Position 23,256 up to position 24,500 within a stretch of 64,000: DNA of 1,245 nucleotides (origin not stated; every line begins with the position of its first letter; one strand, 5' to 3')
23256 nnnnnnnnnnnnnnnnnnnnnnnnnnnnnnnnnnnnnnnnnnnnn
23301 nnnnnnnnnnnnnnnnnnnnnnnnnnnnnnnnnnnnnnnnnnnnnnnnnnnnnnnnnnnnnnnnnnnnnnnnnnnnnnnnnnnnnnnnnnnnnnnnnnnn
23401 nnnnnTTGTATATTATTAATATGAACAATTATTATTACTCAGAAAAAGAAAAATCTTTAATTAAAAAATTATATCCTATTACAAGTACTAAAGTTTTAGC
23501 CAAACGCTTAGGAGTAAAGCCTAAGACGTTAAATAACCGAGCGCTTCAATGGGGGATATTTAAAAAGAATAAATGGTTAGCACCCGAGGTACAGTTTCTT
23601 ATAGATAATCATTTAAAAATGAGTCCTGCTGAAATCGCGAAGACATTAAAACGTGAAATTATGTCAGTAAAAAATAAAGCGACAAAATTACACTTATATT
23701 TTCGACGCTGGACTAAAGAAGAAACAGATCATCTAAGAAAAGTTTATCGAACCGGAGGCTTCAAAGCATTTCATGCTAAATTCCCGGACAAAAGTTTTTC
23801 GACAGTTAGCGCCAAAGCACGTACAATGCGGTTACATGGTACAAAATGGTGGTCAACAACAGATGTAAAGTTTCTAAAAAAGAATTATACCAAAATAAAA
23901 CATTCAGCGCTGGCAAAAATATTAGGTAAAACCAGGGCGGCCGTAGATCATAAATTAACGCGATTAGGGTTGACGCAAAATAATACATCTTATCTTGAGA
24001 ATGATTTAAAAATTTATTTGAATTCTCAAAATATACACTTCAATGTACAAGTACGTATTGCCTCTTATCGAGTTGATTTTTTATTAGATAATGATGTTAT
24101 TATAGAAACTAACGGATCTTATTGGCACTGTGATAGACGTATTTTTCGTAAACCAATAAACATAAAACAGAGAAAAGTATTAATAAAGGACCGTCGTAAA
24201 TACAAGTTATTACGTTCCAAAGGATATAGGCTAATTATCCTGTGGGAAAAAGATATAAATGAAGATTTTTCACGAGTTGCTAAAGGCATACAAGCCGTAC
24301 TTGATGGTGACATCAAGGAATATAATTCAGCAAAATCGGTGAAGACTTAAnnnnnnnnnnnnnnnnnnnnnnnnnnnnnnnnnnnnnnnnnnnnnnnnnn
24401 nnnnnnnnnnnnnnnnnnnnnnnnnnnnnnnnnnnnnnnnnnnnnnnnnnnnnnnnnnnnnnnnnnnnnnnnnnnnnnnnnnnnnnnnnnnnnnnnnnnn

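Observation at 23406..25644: Two paralogous Vsr-fold (PD-(D/E)xK) homing endonucleases with tandem W-x-E-x-(D/E)-L DNA-binding repeats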

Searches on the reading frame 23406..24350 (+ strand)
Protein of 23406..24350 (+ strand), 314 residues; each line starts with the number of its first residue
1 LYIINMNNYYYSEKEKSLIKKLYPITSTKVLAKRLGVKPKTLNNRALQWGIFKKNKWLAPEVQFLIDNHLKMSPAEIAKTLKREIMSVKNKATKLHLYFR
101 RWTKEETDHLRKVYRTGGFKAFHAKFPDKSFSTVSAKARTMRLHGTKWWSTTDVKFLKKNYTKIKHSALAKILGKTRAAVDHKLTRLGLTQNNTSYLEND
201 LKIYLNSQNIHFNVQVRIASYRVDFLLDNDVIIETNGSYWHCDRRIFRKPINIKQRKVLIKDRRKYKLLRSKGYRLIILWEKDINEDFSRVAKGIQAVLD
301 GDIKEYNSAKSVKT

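Call 3: search_protein_families(library=pfam, proteins=[window:23406-24350:+], max_evalue=1)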
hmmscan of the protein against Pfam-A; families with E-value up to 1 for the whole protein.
window:23406-24350:+ (314 aa): 15 families
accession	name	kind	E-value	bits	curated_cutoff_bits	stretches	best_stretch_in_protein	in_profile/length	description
PF04480.18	DUF559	-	7.1e-06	26.3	20.6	1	196-299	16-108/109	Protein of unknown function (DUF559)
PF05367.17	Phage_endo_I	-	0.00017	21.7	29.1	1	183-245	13-76/149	Phage endonuclease I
PF18024.7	HTH_50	-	0.001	19.1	27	1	11-51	8-49/50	Helix-turn-helix domain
PF07750.17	GcrA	-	0.003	18.4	26.9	1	149-195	3-51/155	GcrA cell cycle regulator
PF23966.1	DUF7294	-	0.0031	17.9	27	1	263-308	16-63/66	Domain of unknown function (DUF7294)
PF04760.21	IF2_N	-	0.0054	16.9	25.3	0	31-55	9-33/53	Translation initiation factor IF-2, N-terminal region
PF18741.7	MTES_1575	-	0.011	16.2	38.2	1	201-295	5-92/96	REase_MTES_1575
PF17762.8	HTH_ParB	-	0.02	15.5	22.6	1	162-199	19-56/102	ParB HTH domain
PF08281.18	Sigma70_r4_2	-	0.021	14.9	25.7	0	167-186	30-49/54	Sigma-70, region 4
PF06242.16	TrcR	-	0.12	12.9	22.2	0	154-182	74-102/139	Transcriptional cell cycle regulator TrcR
PF25568.1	AAA_lid_At3g28540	-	0.12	12.8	27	0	60-84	23-46/75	At3g28540-like, AAA+ ATPase lid domain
PF13022.12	HTH_Tnp_1_2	-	0.21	12.2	27.9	1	18-102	19-96/122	Helix-turn-helix of insertion element transposase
PF13404.12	HTH_AsnC-type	-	0.22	11.8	27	0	26-45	18-37/42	AsnC-type helix-turn-helix domain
PF08279.18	HTH_11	-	0.31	11.4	25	0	154-184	6-36/55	HTH domain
PF03484.21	B5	-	0.4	11.3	28.6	0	170-232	9-58/67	tRNA synthetase B5 domain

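Call 11: search_solved_structures(query=window:23406-24350:+, max_evalue=10, show_alignments=3)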
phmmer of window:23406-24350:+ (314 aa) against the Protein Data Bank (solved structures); distinct sequences matched with E-value up to 10: 8.
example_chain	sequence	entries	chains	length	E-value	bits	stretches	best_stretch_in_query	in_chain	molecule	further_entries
1cw0_A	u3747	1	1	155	0.00017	24.4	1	195-282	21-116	PROTEIN (DNA MISMATCH ENDONUCLEASE)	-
1vsr_A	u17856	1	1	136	0.00032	23.5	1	197-282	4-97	PROTEIN (VSR ENDONUCLEASE)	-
1odg_A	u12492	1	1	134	0.00045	23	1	198-282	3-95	DNA MISMATCH ENDONUCLEASE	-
3r3p_A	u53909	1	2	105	0.00047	22.9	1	200-296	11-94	Mobile intron protein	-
9jqp_H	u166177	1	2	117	0.5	13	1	69-143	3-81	BTN3A agonist antibody TH001, variable domain of heavy chain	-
1m0d_A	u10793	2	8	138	0.65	12.6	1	192-257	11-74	Endodeoxyribonuclease I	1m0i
3hm5_A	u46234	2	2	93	0.65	12.6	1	90-135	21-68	DNA methyltransferase 1-associated protein 1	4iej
7upk_H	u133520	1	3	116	1.4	11.5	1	71-142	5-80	Fab 1A9 heavy chain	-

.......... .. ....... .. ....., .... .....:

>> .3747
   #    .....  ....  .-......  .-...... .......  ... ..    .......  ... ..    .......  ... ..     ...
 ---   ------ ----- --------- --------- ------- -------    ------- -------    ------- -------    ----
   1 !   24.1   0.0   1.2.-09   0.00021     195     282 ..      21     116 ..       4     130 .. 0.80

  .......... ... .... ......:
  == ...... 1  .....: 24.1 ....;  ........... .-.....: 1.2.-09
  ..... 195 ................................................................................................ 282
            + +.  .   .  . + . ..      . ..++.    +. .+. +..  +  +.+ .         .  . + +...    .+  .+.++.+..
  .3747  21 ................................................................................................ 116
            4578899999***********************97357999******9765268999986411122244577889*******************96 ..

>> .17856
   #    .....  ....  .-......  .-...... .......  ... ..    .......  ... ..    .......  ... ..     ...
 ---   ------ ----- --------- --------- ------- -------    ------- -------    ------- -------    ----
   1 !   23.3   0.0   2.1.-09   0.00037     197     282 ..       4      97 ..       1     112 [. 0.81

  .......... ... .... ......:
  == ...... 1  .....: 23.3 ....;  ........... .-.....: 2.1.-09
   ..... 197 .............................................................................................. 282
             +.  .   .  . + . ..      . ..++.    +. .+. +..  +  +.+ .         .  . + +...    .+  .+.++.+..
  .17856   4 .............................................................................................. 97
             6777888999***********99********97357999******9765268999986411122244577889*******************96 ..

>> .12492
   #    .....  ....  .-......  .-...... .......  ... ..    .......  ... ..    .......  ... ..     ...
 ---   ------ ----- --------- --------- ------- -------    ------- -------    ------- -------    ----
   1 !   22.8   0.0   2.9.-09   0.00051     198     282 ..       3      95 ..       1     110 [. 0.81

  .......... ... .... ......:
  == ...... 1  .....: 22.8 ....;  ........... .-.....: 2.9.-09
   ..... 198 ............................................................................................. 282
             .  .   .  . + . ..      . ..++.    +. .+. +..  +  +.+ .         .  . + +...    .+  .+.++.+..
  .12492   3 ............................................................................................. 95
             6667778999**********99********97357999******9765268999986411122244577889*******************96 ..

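Call 31: search_dna_similar(query=window:23406-24350:+, collection=phages, mode=protein, max_evalue=0.001, max_rows=30)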
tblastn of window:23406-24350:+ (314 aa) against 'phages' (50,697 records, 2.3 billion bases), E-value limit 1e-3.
Records with a match: 13; places in all: 13; records where one place covers at least 80% of the query: 2.
Best place of each record, by identity: <60% 13.
By first word of the organism name: Listeria 5; Bacillus 4; Acinetobacter 2; Hydrogenophilus 1; Phage 1.
By host as written in the record: Listeria monocytogenes 5; Bacillus thuringiensis 2; Acinetobacter baumannii DSM 30007 2; Bacillus subtilis BEST7003 1; Bacillus subtilis Delta6 1; Hydrogenophilus thermoluteolus 1; - 1.
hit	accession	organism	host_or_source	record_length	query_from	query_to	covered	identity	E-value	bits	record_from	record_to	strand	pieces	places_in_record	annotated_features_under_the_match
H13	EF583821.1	Bacillus phage 0305phi8-36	Bacillus thuringiensis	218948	24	296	87%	23.6%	1e-5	53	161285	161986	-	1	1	ORF241: RecA | ORF029: mobile intron protein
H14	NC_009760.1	Bacillus phage 0305phi8-36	Bacillus thuringiensis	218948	24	296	87%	23.6%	1e-5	53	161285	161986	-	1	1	ORF241: UvsX-like recombinase | ORF029: mobile intron protein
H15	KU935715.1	Acinetobacter phage vB_AbaM_ME3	Acinetobacter baumannii DSM 30007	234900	149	299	48%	30.6%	6e-8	60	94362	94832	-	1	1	DNA mismatch endonuclease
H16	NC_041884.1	Acinetobacter phage vB_AbaM_ME3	Acinetobacter baumannii DSM 30007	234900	149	299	48%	30.6%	6e-8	60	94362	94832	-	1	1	DNA mismatch endonuclease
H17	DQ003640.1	Listeria phage B054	Listeria monocytogenes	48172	57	208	48%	26.9%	1e-4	50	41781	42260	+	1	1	gp65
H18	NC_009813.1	Listeria phage B054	Listeria monocytogenes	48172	57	208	48%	26.9%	1e-4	50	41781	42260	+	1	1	transcriptional regulator, D5-like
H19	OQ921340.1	Bacillus phage SPO1L5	Bacillus subtilis BEST7003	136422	179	301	39%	33.1%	1e-6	56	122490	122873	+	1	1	hypothetical protein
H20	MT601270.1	Bacillus phage vB_BsuM-Goe9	Bacillus subtilis Delta6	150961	179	301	39%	33.1%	1e-6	56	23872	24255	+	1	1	hypothetical: putative DNA binding protein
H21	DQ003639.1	Listeria phage B025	Listeria monocytogenes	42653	57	208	48%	26.3%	3e-4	48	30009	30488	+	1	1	gp44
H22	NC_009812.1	Listeria phage B025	Listeria monocytogenes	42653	57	208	48%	26.3%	3e-4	48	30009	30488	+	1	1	transcriptional regulator, D5-like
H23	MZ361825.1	Listeria phage vB_LmoS_P9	Listeria monocytogenes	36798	57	208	48%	25.6%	7e-4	47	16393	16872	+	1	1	hypothetical protein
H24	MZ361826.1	Hydrogenophilus phage vB_LmoS_C996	Hydrogenophilus thermoluteolus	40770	57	208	48%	25.6%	7e-4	47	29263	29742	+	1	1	hypothetical protein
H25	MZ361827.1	Phage vB_LmoS_P7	-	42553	57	208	48%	25.6%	7e-4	47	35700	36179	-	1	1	hypothetical protein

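Call 33: get_annotated_region(hit=H13, flank=1500)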
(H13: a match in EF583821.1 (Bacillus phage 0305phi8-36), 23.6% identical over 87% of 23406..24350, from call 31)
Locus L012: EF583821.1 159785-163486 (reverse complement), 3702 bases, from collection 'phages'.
description: Bacillus phage 0305phi8-36, complete genome.
organism: Bacillus phage 0305phi8-36 (NCBI taxid 458639)
taxonomy: Viruses; Duplodnaviria; Heunggongvirae; Uroviricota; Caudoviricetes
host: Bacillus thuringiensis; source: -; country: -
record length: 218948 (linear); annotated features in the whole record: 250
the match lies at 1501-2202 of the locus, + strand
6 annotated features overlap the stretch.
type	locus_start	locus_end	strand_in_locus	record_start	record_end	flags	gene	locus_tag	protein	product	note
CDS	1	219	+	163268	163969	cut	ORF032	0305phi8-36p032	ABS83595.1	hypothetical protein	gp32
CDS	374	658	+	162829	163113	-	ORF031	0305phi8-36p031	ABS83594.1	hypothetical protein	gp31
CDS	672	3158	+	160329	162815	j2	ORF241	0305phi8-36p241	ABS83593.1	RecA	gp241; coding region interrupted by a mobile intron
CDS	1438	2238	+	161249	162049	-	ORF029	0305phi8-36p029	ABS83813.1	mobile intron protein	gp29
CDS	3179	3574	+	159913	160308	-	ORF027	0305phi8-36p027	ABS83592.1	hypothetical protein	gp27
CDS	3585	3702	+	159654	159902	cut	ORF026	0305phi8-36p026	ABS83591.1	hypothetical protein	gp26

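Call 52: search_protein_families(library=phrogs, proteins=[window:23421-24350:+], max_evalue=0.001)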
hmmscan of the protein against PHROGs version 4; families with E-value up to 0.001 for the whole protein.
window:23421-24350:+ (309 aa): 8 families
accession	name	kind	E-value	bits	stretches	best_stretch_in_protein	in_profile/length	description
phrog_323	-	transcription regulation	1.4e-31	111.3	3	95-184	95-190/319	transcriptional regulator, D5-like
phrog_11013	-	unknown function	4.1e-08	34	0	50-91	31-72/87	-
phrog_3339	-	DNA, RNA and nucleotide metabolism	6.2e-08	33.2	1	110-295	192-353/536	homing endonuclease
phrog_14101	-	transcription regulation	1.6e-07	32.8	0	142-185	5-48/103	transcriptional regulator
phrog_559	-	DNA, RNA and nucleotide metabolism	2e-07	31.2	1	152-308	270-429/607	HNH endonuclease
phrog_13076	-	DNA, RNA and nucleotide metabolism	3.7e-07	30.8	1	185-289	16-127/154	endonuclease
phrog_16121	-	unknown function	1.3e-05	26.4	0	142-229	3-88/124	-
phrog_22677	-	unknown function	5e-05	23.8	1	186-282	232-338/353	-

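Call 63: search_protein_families(library=padloc, proteins=[window:23421-24350:+], max_evalue=0.001)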
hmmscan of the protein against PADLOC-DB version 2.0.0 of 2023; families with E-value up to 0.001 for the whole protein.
window:23421-24350:+ (309 aa): 3 families
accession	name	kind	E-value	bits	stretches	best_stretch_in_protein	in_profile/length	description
PDLC03678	HEase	-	3.1e-08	31.6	1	192-293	169-257/266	homing endonuclease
PDLC03397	Vsr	-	7.4e-06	24.1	1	190-279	22-119/156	Type II nicking endonuclease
PDLC01850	CARF3--CARF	-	0.00045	18.1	0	6-41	143-180/209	-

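Call 64: search_protein_families(library=ncbifam, proteins=[window:23421-24350:+], max_evalue=0.01)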
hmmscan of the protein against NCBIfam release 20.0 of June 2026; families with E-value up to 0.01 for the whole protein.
window:23421-24350:+ (309 aa): 1 family
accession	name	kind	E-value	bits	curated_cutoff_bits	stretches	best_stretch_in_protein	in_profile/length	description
TIGR00632.1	vsr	subfamily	5.2e-05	23.5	97.85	1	187-278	19-119/119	DNA mismatch endonuclease Vsr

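Call 71: find_homologous_proteins(query=window:23421-24350:+, max_evalue=0.00001)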
Query window:23421-24350:+ (309 aa): 7 proteins with E <= 0.00001 among 988 candidates.
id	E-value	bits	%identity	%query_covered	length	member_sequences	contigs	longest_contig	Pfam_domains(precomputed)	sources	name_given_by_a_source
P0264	2.9e-201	685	100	100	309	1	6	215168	PF04480.19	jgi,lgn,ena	jgi:very-short-patch-repair endonuclease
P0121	8.4e-117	408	62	100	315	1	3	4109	PF18741.8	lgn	-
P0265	4.0e-99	350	55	99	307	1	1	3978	PF08279.19,PF18741.8,PF07750.18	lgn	-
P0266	1.4e-86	309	49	100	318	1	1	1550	PF04480.19,PF18741.8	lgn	-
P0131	2.6e-73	265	47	99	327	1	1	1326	-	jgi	-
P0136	3.3e-37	147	32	98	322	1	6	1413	-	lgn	-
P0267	1.2e-9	56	26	87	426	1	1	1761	PF26019.2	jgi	jgi:hypothetical protein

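Call 73: find_encoding_contigs(protein=P0265, flank=3000, max_places=2)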
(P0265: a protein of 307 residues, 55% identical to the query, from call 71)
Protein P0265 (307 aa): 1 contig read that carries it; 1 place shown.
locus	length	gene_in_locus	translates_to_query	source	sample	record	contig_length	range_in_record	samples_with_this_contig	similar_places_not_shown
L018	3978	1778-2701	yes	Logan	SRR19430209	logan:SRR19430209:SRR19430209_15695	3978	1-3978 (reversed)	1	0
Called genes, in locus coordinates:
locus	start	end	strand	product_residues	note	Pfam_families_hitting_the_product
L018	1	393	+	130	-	?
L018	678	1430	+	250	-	PF04480:DUF559 (weak)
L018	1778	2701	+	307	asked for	PF08279:HTH_11 (faint), PF07750:GcrA (faint), PF18741:MTES_1575 (weak)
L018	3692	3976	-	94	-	?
